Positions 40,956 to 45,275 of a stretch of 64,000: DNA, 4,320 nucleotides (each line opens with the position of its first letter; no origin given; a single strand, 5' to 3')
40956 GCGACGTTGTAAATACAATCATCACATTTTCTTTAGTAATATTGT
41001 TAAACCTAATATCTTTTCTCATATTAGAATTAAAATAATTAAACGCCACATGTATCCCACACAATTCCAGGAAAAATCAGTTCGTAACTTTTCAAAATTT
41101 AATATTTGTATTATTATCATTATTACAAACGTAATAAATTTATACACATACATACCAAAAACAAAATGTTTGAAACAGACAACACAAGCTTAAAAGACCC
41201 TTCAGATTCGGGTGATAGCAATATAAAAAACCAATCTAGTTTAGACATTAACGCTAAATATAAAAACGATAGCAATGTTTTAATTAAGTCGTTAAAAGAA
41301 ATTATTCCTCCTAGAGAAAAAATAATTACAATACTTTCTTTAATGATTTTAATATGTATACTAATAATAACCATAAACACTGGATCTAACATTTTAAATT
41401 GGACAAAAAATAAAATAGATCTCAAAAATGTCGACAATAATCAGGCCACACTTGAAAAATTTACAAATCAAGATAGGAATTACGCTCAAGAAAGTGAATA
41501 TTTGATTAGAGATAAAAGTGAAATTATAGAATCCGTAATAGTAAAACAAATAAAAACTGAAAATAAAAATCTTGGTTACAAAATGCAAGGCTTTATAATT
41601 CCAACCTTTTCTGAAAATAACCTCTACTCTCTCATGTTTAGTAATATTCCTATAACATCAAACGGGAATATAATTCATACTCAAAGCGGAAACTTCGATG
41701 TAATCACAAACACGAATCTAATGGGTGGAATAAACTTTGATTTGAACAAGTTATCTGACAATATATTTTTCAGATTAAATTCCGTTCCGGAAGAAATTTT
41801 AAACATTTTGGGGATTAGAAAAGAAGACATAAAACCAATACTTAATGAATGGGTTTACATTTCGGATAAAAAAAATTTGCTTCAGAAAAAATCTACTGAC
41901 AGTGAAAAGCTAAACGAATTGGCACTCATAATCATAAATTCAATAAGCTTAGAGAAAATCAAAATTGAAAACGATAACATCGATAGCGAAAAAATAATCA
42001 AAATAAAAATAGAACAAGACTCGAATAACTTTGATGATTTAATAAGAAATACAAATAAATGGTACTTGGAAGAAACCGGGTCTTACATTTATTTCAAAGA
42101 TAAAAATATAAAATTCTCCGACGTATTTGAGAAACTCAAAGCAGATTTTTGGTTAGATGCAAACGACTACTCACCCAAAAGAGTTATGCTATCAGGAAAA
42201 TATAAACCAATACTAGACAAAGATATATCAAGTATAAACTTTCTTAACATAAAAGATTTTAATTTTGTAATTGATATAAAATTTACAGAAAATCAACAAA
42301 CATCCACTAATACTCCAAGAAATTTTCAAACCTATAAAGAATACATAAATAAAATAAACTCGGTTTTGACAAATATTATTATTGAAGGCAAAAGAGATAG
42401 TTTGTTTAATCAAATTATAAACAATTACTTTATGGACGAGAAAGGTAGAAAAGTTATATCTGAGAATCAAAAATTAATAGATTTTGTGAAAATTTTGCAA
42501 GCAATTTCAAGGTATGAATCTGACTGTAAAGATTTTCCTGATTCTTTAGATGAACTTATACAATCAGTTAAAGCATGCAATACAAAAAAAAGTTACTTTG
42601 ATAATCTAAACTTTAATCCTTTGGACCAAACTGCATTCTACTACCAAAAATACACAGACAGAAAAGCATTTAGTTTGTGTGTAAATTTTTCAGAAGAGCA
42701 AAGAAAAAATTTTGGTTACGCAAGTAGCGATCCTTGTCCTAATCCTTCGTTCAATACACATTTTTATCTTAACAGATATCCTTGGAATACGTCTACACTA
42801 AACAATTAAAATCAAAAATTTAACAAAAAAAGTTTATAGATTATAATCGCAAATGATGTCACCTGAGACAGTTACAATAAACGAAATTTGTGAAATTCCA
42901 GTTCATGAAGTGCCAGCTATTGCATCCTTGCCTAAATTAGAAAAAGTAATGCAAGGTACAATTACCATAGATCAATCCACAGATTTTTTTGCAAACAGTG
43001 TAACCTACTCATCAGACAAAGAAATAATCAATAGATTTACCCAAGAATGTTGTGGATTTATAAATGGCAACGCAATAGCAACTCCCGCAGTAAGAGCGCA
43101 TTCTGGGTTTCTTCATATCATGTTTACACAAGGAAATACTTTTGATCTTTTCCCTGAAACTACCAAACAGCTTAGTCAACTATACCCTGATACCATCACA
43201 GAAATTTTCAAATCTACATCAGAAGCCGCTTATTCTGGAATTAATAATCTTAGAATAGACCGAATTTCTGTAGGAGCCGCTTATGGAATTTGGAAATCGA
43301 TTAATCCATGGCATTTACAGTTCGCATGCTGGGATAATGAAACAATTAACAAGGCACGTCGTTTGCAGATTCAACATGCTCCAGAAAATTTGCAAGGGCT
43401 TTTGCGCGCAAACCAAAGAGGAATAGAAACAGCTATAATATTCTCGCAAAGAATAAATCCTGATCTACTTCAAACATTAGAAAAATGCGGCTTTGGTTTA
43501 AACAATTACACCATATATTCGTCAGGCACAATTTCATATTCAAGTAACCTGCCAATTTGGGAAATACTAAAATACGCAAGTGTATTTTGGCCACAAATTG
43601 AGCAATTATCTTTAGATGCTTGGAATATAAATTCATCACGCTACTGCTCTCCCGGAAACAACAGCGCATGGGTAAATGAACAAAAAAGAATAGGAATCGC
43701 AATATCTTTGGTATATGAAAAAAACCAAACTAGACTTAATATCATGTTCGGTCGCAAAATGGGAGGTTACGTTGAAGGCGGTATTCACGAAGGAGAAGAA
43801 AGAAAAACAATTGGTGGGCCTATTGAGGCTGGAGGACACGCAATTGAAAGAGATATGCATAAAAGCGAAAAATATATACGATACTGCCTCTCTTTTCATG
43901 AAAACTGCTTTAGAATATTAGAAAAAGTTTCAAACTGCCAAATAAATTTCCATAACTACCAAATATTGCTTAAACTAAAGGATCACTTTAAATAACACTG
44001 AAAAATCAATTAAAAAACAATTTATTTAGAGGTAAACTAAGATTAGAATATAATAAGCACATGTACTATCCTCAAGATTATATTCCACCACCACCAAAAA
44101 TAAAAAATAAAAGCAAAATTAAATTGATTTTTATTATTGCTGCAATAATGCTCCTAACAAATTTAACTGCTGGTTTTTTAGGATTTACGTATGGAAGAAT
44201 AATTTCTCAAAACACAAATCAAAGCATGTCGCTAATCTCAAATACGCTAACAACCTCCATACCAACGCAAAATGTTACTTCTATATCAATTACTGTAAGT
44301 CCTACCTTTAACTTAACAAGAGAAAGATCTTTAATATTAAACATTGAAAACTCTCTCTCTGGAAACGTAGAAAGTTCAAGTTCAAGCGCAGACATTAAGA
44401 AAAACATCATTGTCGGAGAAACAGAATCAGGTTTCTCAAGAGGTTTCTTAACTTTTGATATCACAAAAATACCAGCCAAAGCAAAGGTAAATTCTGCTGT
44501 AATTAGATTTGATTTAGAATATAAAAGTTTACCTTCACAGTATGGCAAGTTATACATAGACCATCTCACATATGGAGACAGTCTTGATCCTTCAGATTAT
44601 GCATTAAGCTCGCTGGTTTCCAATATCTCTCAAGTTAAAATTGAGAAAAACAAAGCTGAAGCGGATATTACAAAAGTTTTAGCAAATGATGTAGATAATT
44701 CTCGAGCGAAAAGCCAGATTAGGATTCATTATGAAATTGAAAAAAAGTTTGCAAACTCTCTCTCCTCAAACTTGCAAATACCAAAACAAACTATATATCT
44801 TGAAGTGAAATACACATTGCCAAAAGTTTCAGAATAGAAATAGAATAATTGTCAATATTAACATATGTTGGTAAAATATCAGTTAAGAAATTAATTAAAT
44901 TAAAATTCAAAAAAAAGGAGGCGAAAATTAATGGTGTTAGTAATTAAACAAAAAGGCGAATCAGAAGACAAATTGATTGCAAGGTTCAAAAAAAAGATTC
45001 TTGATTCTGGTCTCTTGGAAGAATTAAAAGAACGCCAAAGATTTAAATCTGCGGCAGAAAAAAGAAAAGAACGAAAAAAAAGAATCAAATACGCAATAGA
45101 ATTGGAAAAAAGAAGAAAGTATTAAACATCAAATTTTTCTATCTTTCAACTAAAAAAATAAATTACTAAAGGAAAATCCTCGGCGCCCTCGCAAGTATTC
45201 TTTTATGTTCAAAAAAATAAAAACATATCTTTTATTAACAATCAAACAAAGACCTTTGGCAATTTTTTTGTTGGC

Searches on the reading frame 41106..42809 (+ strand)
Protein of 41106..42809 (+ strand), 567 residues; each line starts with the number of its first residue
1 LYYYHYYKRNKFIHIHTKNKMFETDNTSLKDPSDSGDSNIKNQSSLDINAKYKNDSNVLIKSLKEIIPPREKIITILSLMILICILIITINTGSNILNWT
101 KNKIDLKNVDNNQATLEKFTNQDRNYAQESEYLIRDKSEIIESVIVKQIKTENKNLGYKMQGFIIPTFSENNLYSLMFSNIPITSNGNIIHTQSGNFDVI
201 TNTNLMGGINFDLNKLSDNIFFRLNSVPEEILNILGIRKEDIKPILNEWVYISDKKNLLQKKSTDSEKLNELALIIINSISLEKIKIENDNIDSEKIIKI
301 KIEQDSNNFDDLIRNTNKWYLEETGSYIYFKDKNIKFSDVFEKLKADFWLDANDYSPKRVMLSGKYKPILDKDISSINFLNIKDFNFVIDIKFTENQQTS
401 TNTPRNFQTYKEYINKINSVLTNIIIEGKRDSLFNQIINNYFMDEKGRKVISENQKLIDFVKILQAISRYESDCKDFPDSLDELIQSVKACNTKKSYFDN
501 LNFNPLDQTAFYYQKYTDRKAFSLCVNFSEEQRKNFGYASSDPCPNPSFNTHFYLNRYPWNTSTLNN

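Call 6: search_protein_families(library=pfam, proteins=[window:41106-42809:+], max_evalue=0.1)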
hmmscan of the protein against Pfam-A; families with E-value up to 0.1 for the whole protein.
window:41106-42809:+ (567 aa): 0 families

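Call 7: search_protein_families(library=ncbifam, proteins=[window:41106-42809:+], max_evalue=0.1)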
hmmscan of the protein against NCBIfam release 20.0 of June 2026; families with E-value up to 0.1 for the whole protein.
window:41106-42809:+ (567 aa): 0 families

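Call 31: search_protein_families(library=phrogs, proteins=[window:41106-42809:+], max_evalue=0.01)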
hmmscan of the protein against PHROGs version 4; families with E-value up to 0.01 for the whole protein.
window:41106-42809:+ (567 aa): 0 families

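Call 32: search_protein_families(library=padloc, proteins=[window:41106-42809:+], max_evalue=0.01)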
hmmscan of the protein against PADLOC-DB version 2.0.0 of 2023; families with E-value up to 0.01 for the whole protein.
window:41106-42809:+ (567 aa): 0 families

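Call 87: search_protein_families(library=pfam, alignment_id=A5, max_evalue=0.05)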
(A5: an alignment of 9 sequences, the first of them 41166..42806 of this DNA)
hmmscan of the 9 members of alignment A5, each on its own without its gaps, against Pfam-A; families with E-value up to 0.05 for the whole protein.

A. member 1, window:41166-42806:+ (547 aa): 0 families

B. families by the number of members that match (of 9 scanned): 8 families
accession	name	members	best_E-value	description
PF08334.16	T2SSG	3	2e-09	Type II secretion system (T2SS), protein G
PF20316.5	DUF6612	2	0.00084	Family of unknown function (DUF6612)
PF16732.10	ComP_DUS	1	0.00055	Type IV minor pilin ComP, DNA uptake sequence receptor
PF07178.16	TraL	1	0.00061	TraL protein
PF23906.1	DUF7248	1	0.0011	Family of unknown function (DUF7248)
PF22180.2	RH3_dom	1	0.029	RH3 domain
PF10635.14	DisA-linker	1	0.034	DisA bacterial checkpoint controller linker region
PF12473.13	DUF3694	1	0.048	Kinesin protein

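Call 88: search_solved_structures(query=A5, max_evalue=1)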
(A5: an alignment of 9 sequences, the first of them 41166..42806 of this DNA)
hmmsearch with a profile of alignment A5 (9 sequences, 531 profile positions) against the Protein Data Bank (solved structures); distinct sequences matched with E-value up to 1: 9.
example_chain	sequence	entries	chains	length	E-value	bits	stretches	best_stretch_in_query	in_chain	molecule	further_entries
3gn9_A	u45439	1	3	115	0.0003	23.1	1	445-508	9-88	Type II secretory pathway, pseudopilin EpsG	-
3fu1_A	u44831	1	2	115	0.00047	22.5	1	445-505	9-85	General secretion pathway protein G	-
4lw9_A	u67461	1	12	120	0.00065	22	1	446-505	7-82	Type II secretion system protein G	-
29jd_A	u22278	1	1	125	0.013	17.7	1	446-495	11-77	Type II secretion system core protein G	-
2kep_A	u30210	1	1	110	0.013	17.7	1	451-508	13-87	General secretion pathway protein G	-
5wda_A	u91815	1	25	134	0.02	17.1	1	444-495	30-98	General secretion pathway protein G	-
1t92_A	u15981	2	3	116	0.04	16.1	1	447-495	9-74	General secretion pathway protein G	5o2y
3g20_A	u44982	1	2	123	0.046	15.9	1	446-495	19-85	Type II secretion protein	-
7b0o_A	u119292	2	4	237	0.9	11.6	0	147-197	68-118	Hypothetical Membrane Spanning Protein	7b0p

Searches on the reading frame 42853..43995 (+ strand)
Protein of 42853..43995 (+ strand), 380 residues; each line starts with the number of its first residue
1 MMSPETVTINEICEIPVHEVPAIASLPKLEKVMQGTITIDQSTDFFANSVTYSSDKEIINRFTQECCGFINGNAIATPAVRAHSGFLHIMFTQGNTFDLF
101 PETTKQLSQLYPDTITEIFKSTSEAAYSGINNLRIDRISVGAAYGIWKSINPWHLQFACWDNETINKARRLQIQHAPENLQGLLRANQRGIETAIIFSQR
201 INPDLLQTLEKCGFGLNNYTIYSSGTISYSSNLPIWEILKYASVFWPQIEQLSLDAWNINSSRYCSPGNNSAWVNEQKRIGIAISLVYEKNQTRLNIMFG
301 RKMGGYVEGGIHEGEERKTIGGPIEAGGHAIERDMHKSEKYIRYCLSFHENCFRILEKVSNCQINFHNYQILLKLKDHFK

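Call 6: search_protein_families(library=pfam, proteins=[window:42853-43995:+], max_evalue=0.1)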
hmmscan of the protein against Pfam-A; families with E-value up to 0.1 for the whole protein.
window:42853-43995:+ (380 aa): 0 families

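Call 7: search_protein_families(library=ncbifam, proteins=[window:42853-43995:+], max_evalue=0.1)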
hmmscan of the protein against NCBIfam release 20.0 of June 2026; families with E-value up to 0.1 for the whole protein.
window:42853-43995:+ (380 aa): 0 families

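Call 31: search_protein_families(library=phrogs, proteins=[window:42853-43995:+], max_evalue=0.01)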
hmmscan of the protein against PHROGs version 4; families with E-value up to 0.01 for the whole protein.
window:42853-43995:+ (380 aa): 0 families

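Call 32: search_protein_families(library=padloc, proteins=[window:42853-43995:+], max_evalue=0.01)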
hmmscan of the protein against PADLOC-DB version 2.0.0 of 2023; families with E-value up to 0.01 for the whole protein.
window:42853-43995:+ (380 aa): 0 families

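Call 41: find_homologous_proteins(query=window:42853-43992:+)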
Query window:42853-43992:+ (380 aa): 3 proteins with E <= 0.001 among 1368 candidates.
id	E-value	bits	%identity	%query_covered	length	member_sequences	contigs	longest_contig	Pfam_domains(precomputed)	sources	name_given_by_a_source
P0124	4.8e-261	883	100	100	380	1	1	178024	-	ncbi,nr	ncbi:MAG: hypothetical protein N2558_01740 [Patescibacteria group bacterium]|nr:hypothetical protein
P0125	6.8e-200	682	76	99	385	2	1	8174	-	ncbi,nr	ncbi:MAG: hypothetical protein NZM26_04590 [Patescibacteria group bacterium]|nr:hypothetical protein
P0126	4.0e-126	439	53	99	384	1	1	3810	-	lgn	-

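Call 43: find_encoding_contigs(protein=P0125, flank=10000, max_places=2)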
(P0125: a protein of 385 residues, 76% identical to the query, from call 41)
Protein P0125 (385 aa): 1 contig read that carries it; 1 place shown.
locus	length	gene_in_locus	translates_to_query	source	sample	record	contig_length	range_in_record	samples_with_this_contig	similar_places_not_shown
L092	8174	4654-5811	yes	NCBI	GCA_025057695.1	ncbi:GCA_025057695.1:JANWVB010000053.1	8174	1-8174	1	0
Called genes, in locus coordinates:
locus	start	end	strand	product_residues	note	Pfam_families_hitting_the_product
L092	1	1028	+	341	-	?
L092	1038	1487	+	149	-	-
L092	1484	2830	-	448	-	-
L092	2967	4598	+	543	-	-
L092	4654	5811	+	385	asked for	-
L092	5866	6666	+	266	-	-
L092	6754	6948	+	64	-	PF01165:Ribosomal_S21 (faint)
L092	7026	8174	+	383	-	?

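Call 44: find_encoding_contigs(protein=P0126, flank=10000, max_places=2)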
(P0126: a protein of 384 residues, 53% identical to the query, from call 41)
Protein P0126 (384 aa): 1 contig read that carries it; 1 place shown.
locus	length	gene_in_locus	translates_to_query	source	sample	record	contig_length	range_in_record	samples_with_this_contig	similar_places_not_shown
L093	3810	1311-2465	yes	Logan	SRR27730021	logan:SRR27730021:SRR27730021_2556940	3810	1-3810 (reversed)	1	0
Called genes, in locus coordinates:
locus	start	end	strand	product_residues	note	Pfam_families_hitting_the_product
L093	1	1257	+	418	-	?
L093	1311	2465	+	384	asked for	-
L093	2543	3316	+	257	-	-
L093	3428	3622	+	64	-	PF01165:Ribosomal_S21 (weak)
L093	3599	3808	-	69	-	?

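Call 68: search_protein_families(library=pfam, proteins=[L092:3-1028:+, L092:1038-1487:+], max_evalue=0.05)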
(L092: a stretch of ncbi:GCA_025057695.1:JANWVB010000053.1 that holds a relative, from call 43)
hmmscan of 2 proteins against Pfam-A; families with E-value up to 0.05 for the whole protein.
L092:3-1028:+ (341 aa): 2 families
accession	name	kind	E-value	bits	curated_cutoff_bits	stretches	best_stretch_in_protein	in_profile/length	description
PF13570.13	Beta-prop_ACSF4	-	0.00038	20.4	133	1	4-67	109-172/329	Beta-alanine-activating enzyme, beta-propeller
PF13360.13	PQQ_2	-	0.00081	19.5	27.6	1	5-68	40-146/233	Outer membrane protein assembly factor BamB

L092:1038-1487:+ (149 aa): 2 families
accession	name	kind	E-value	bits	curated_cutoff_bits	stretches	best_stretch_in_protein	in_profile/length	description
PF09624.15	DUF2393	-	0.01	16.3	26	1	3-45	13-55/146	Protein of unknown function (DUF2393)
PF13742.12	tRNA_anti_2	-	0.025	15.2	27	0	112-132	64-83/95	OB-fold nucleic acid binding domain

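Call 82: search_solved_structures(query=A2, max_evalue=5)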
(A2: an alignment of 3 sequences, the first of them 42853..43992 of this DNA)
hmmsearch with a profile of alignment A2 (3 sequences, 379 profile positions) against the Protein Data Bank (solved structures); distinct sequences matched with E-value up to 5: 0.

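Call 96: find_related_loci(query=A2, collection=viral_contigs, flank=5000)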
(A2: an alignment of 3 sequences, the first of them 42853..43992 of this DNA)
Query A2 (380 aa) in viral_contigs; peptide patterns used: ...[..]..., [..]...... (x = any residue, [..] = any of these).
105 stretches matched a pattern, but none encodes a relative of the query by tblastn (E <= 1e-3).

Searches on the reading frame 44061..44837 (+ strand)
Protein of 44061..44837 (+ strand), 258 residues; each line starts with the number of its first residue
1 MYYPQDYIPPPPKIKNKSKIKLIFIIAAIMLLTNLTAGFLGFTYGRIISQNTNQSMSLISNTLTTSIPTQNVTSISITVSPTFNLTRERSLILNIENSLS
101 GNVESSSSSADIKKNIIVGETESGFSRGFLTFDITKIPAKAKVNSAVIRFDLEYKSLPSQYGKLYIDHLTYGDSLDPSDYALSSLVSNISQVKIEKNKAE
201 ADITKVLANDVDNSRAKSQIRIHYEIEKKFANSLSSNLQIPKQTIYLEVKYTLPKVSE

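Call 6: search_protein_families(library=pfam, proteins=[window:44061-44837:+], max_evalue=0.1)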
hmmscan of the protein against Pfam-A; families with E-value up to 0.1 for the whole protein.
window:44061-44837:+ (258 aa): 2 families
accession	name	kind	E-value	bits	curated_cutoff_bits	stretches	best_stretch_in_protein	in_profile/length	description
PF13800.11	Sigma_reg_N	-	0.037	14.7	26.3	1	15-95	4-86/91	Sigma factor regulator N-terminal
PF01656.29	CbiA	-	0.081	13.3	25.4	1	128-232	53-103/125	CobQ/CobB/MinD/ParA nucleotide binding domain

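Call 7: search_protein_families(library=ncbifam, proteins=[window:44061-44837:+], max_evalue=0.1)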
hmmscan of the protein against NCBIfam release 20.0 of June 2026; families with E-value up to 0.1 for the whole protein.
window:44061-44837:+ (258 aa): 3 families
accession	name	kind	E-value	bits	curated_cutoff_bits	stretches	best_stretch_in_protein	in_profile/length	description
NF033679.1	DNRLRE_dom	domain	2.9e-05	24.2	34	1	105-248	7-162/164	DNRLRE domain-containing protein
NF008525.0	PRK11460.1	equivalog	0.011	15.1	191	1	124-236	109-220/232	esterase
NF001887.0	PRK00647.1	equivalog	0.036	13.9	104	0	124-159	23-58/100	hypothetical protein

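Call 31: search_protein_families(library=phrogs, proteins=[window:44061-44837:+], max_evalue=0.01)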
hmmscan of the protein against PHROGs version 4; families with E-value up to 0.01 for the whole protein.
window:44061-44837:+ (258 aa): 0 families

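Call 32: search_protein_families(library=padloc, proteins=[window:44061-44837:+], max_evalue=0.01)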
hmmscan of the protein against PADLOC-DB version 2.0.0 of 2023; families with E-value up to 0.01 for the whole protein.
window:44061-44837:+ (258 aa): 0 families

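Call 84: search_solved_structures(query=A4, max_evalue=1)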
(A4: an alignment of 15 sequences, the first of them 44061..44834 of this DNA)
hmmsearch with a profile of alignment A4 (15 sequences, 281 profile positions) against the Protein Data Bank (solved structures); distinct sequences matched with E-value up to 1: 4.
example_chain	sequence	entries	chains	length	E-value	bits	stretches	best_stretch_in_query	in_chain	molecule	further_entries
8qag_A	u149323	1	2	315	0.047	16.5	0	5-58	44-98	sc-CC-6-95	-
9hmf_O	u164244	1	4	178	0.12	15.1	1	14-78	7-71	Flagellar protein FliL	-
7muc_AF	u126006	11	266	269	0.13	15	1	18-114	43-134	DotF | IcmG (DotF)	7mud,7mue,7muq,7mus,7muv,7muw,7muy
8zar_A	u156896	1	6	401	0.67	12.7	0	9-69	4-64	Multidrug export protein EmrA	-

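Call 85: search_protein_families(library=pfam, alignment_id=A4, max_evalue=0.01)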
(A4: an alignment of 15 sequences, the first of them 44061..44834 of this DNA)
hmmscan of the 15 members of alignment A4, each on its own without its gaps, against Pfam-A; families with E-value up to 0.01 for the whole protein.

A. member 1, window:44061-44834:+ (258 aa): 0 families

B. families by the number of members that match (of 15 scanned): 3 families
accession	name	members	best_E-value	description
PF24517.2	CBM96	9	4e-08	Carbohydrate-binding module family 96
PF00688.24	TGFb_propeptide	8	3.4e-07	TGF-beta propeptide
PF20087.4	DUF6479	1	0.0011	Family of unknown function (DUF6479)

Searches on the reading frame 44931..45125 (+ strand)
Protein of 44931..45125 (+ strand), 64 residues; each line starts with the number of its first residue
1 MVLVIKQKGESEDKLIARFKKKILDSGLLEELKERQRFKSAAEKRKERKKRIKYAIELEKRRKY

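Call 6: search_protein_families(library=pfam, proteins=[window:44931-45125:+], max_evalue=0.1)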
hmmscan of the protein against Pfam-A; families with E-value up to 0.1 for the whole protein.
window:44931-45125:+ (64 aa): 3 families
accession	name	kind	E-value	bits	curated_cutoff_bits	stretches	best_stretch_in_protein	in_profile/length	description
PF01165.25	Ribosomal_S21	-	1.3e-05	25.3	27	1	7-54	5-52/55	Ribosomal protein S21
PF01525.21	Rota_NS26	-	0.014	15.5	25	1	5-55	102-152/245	Rotavirus NS26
PF21906.2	NrtR_WHD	-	0.028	15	27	1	19-37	31-49/61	NrtR DNA-binding winged helix domain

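Call 7: search_protein_families(library=ncbifam, proteins=[window:44931-45125:+], max_evalue=0.1)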
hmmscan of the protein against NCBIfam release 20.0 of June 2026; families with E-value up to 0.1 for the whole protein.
window:44931-45125:+ (64 aa): 1 family
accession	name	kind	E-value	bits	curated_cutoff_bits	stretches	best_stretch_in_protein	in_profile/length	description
TIGR00030.1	S21p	equivalog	0.00012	21.8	28.95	1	7-56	6-55/58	30S ribosomal protein S21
